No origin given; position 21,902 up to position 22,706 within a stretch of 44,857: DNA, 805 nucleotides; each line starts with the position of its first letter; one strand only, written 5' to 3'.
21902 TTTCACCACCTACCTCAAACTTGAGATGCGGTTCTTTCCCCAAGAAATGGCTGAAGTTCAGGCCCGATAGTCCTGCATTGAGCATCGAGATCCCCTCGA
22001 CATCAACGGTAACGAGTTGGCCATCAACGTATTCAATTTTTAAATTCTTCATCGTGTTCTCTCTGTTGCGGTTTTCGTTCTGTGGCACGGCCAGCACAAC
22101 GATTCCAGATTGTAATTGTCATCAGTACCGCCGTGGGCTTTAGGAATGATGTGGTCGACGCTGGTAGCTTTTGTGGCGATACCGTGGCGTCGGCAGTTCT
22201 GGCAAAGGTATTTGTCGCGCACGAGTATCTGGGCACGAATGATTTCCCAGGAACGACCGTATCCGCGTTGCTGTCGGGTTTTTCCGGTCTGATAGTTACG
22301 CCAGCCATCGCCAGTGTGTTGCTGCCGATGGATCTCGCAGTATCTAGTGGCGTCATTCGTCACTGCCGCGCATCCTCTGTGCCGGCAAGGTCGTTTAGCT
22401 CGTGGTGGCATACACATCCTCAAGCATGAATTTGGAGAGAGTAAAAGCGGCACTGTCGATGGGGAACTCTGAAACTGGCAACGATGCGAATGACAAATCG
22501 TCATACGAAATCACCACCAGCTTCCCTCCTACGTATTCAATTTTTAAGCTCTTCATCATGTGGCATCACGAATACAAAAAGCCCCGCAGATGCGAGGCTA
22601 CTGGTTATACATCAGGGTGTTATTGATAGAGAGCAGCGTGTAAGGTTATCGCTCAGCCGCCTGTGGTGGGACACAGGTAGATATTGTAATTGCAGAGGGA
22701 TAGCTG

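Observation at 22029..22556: HNH endonuclease gene flanked by duplicated gene starts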

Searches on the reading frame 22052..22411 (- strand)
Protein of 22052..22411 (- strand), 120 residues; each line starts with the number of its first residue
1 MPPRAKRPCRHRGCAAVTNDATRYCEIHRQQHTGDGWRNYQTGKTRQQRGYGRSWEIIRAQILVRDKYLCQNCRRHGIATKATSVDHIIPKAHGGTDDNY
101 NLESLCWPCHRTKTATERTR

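Call 9: search_protein_families(library=pfam, proteins=[window:22052-22411:-], max_evalue=1)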
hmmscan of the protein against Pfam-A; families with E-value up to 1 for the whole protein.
seq(120 aa): 3 families
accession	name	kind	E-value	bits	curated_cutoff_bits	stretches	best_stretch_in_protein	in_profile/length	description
PF01844.29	HNH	-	1.4e-14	54.4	21.4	1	70-115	1-46/47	HNH endonuclease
PF14279.12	HNH_5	-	4.8e-09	36.5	27.5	1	70-115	1-45/56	HNH endonuclease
PF13395.12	HNH_4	-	0.14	12.6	22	1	76-99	11-34/54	HNH endonuclease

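Call 10: search_protein_families(library=phrogs, proteins=[window:22052-22411:-], max_evalue=1)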
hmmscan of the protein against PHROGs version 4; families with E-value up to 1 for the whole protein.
seq(120 aa): 42 families (the best 25 are shown)
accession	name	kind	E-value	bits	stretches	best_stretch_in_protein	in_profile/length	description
phrog_144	-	DNA, RNA and nucleotide metabolism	8.3e-39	134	1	1-119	17-138/175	HNH endonuclease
phrog_589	-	DNA, RNA and nucleotide metabolism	1.2e-28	101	1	4-118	37-143/179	HNH endonuclease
phrog_333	-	DNA, RNA and nucleotide metabolism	5.7e-20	72.9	1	46-119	11-84/138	HNH endonuclease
phrog_2323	-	DNA, RNA and nucleotide metabolism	2e-17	64.1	1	40-117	9-87/113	HNH endonuclease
phrog_6050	-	DNA, RNA and nucleotide metabolism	8.6e-17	62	1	59-118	303-362/402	HNH endonuclease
phrog_5956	-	DNA, RNA and nucleotide metabolism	1e-16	61.9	1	11-118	4-112/138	HNH endonuclease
phrog_119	-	DNA, RNA and nucleotide metabolism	3.9e-16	59.9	1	31-117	167-258/443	HNH endonuclease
phrog_4581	-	head and packaging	4.8e-12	47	1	38-118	31-113/395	terminase small subunit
phrog_7785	-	DNA, RNA and nucleotide metabolism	2.5e-10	41.5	1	25-116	32-114/147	HNH endonuclease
phrog_14314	-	DNA, RNA and nucleotide metabolism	1.8e-09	39.3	1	58-117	7-65/252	HNH endonuclease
phrog_2214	-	DNA, RNA and nucleotide metabolism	1.7e-08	35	1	48-117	177-240/429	HNH endonuclease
phrog_16726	-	DNA, RNA and nucleotide metabolism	3.4e-08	34.6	1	56-114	82-141/308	HNH endonuclease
phrog_5718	-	DNA, RNA and nucleotide metabolism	7.6e-08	32.8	1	55-116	116-176/394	HNH endonuclease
phrog_8660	-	DNA, RNA and nucleotide metabolism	1.1e-07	33.1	1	18-114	79-177/196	HNH endonuclease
phrog_338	-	DNA, RNA and nucleotide metabolism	1.1e-07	32.6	1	39-117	178-263/340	HNH endonuclease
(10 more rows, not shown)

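Call 34: search_solved_structures(query=window:22052-22411:-, max_evalue=0.01, show_alignments=1)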
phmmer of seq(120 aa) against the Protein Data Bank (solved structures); distinct sequences matched with E-value up to 0.01: 4.
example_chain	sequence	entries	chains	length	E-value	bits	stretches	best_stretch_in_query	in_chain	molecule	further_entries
5h0m_A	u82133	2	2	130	7.8e-18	68.1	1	1-119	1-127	HNH endonuclease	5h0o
6ghc_A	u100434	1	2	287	0.00017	25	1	46-112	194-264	5-methylcytosine-specific restriction enzyme A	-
9k2z_A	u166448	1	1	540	0.00029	24.2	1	48-118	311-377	HfmIscB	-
4ogc_A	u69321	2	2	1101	0.0025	21.2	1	39-116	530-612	HNH endonuclease domain protein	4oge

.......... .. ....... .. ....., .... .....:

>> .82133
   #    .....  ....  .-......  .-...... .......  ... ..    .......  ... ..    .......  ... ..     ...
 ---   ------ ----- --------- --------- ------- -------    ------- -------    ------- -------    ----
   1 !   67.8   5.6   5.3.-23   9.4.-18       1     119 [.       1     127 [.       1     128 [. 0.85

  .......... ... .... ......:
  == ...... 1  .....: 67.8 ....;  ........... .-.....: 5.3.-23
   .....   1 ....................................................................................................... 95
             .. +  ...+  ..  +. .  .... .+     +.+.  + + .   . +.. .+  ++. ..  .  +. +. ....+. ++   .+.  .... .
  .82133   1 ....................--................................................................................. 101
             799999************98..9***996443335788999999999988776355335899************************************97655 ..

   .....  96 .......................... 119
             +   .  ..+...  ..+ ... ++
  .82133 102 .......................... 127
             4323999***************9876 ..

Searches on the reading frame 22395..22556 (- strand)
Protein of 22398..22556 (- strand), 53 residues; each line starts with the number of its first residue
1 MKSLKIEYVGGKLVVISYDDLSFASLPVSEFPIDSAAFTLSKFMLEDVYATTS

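Call 9: search_protein_families(library=pfam, proteins=[window:22398-22556:-], max_evalue=1)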
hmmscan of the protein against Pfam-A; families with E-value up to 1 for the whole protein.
seq(53 aa): 0 families

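Call 10: search_protein_families(library=phrogs, proteins=[window:22398-22556:-], max_evalue=1)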
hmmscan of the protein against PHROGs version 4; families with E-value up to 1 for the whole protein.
seq(53 aa): 5 families
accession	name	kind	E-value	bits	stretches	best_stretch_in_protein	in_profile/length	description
phrog_4567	-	unknown function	4.4e-06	28.3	1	1-30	1-30/98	-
phrog_20577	-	unknown function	7.2e-06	27.3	1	1-32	28-59/64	-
phrog_24041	-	unknown function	0.00063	20.8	1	1-26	1-26/69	-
phrog_22275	-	unknown function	0.12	13.6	1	6-44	43-81/93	-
phrog_10282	-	unknown function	0.17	12.9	1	1-21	1-21/67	-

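Call 12: search_dna_similar(query=window:22398-22556:-, collection=phages, mode=protein, max_evalue=1, max_rows=40)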
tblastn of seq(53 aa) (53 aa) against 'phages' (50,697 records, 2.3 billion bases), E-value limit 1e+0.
Records with a match: 2; places in all: 2; records where one place covers at least 80% of the query: 1.
Best place of each record, by identity: 60-80% 2.
By first word of the organism name: Klebsiella 2.
By host as written in the record: Klebsiella pneumoniae ST846-OXA48 1; Klebsiella pneumoniae 1.
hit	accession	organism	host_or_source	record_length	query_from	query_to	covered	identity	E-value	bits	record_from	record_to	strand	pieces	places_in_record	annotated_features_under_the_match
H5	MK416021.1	Klebsiella phage ST846-OXA48phi9.1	Klebsiella pneumoniae ST846-OXA48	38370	1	53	100%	66.0%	7e-14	68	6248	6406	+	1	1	hypothetical protein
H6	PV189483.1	Klebsiella phage KpnBHU6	Klebsiella pneumoniae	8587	1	29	55%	65.5%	2e-3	39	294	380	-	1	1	record has no annotation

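Call 13: find_homologous_proteins(query=window:22398-22556:-, max_evalue=0.01)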
Query seq(53 aa) (53 aa): 9 proteins with E <= 0.01 among 9 candidates.
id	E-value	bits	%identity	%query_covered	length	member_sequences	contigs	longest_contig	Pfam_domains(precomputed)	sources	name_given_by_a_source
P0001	2.8e-22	94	92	100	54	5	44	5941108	-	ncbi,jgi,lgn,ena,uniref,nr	ncbi:hypothetical protein QP732_01725 [Klebsiella oxytoca]|uniref:hypothetical protein n=1 Tax=Klebs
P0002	8.0e-19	83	85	100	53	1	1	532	-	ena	-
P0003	9.2e-19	83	83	100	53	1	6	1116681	-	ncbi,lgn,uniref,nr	ncbi:TPA: hypothetical protein LVL24_000382 [Klebsiella oxytoca]|uniref:hypothetical protein n=1 Tax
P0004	5.1e-18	81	79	100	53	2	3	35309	-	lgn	-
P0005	7.8e-16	74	79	100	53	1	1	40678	-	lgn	-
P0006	1.4e-15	73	77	100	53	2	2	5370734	-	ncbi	-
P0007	4.5e-13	66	71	98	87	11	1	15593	-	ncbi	ncbi:TPA: hypothetical protein ACWQBP_004514, partial [Klebsiella pneumoniae]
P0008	9.6e-11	58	69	100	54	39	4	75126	-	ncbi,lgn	ncbi:TPA: hypothetical protein ACJ2PW_004908 [Klebsiella pneumoniae]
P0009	1.3e-10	58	70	100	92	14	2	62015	-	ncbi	ncbi:hypothetical protein, partial [Klebsiella pneumoniae]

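Call 21: find_related_loci(query=window:22398-22556:-, collection=viral_contigs, flank=4000)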
Query seq(53 aa) (53 aa) in viral_contigs; peptide patterns used: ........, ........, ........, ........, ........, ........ (x = any residue, [..] = any of these).
84 stretches matched a pattern; 45 encode a relative of the query (tblastn E <= 1e-3); 45 distinct loci.
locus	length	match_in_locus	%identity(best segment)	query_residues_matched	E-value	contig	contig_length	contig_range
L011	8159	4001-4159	100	1-53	2e-30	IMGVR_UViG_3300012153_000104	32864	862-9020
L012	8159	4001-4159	92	1-53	7e-28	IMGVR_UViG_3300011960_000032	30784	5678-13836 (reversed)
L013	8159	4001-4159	92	1-53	7e-28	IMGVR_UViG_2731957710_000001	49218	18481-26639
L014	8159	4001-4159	92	1-53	7e-28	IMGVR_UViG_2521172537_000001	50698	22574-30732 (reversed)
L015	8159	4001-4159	91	1-53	1e-27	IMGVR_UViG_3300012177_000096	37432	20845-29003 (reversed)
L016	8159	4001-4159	83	1-53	3e-25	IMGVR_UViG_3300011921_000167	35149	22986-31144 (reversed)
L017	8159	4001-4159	72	1-53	2e-21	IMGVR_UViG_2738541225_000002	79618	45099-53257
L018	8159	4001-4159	72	1-53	2e-21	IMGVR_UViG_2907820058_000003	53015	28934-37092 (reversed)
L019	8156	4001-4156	73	1-52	3e-21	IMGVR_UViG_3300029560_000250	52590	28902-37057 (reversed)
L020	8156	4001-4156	73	1-52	3e-21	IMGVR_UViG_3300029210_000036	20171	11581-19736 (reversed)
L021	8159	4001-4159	70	1-53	7e-21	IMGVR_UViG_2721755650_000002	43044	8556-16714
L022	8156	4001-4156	71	1-52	1e-20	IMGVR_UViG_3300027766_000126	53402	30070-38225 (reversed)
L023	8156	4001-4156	71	1-52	1e-20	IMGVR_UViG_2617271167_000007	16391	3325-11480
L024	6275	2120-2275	71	1-52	1e-20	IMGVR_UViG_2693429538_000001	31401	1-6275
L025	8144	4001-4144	71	5-52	6e-19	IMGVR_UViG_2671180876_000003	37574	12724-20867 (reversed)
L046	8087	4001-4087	66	1-29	3e-7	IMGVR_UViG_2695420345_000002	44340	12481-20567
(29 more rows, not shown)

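Call 35: search_protein_families(library=pfam, proteins=[L046:4960-5448:+, L046:5328-7550:+], max_evalue=0.001)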
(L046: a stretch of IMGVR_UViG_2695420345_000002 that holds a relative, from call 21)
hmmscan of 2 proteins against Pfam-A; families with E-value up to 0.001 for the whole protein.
L046:4960-5448:+ (162 aa): 1 family
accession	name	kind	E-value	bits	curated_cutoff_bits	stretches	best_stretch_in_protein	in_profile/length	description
PF07278.17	DUF1441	-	7.7e-42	143.1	35.1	1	10-150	1-146/147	Protein of unknown function (DUF1441)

L046:5328-7550:+ (740 aa): 2 families
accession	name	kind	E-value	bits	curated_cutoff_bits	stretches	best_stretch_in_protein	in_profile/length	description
PF20454.4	GpA_nuclease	-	1.3e-84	284.3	22.5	1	366-684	1-294/294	Terminase large subunit gpA, endonuclease domain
PF05876.18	GpA_ATPase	-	7.3e-72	242.4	25.6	1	81-343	2-246/247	Phage terminase large subunit gpA, ATPase domain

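Call 73: predict_structure(alignment_id=A7)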
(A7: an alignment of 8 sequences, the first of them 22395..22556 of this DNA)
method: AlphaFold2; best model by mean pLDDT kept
length: 53 residues; sequences in the alignment: 8
mean_pLDDT: 56.2   pTM: 0.31
mean pLDDT of the five models: 56.2, 54.4, 53.5, 53.4, 52.8
residues with pLDDT >= 90: 0; 70-90: 11; 50-70: 17; < 50: 25
segments of 3 or more residues with pLDDT < 50: 29-32, 34-40, 42-53
pLDDT, mean of each block of 10 residues (from residue 1): 70 70 54 46 46 42
secondary structure, 60 per line:
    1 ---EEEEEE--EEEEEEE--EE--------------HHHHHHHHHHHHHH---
elements in order: E4-9 E12-18 H37-50
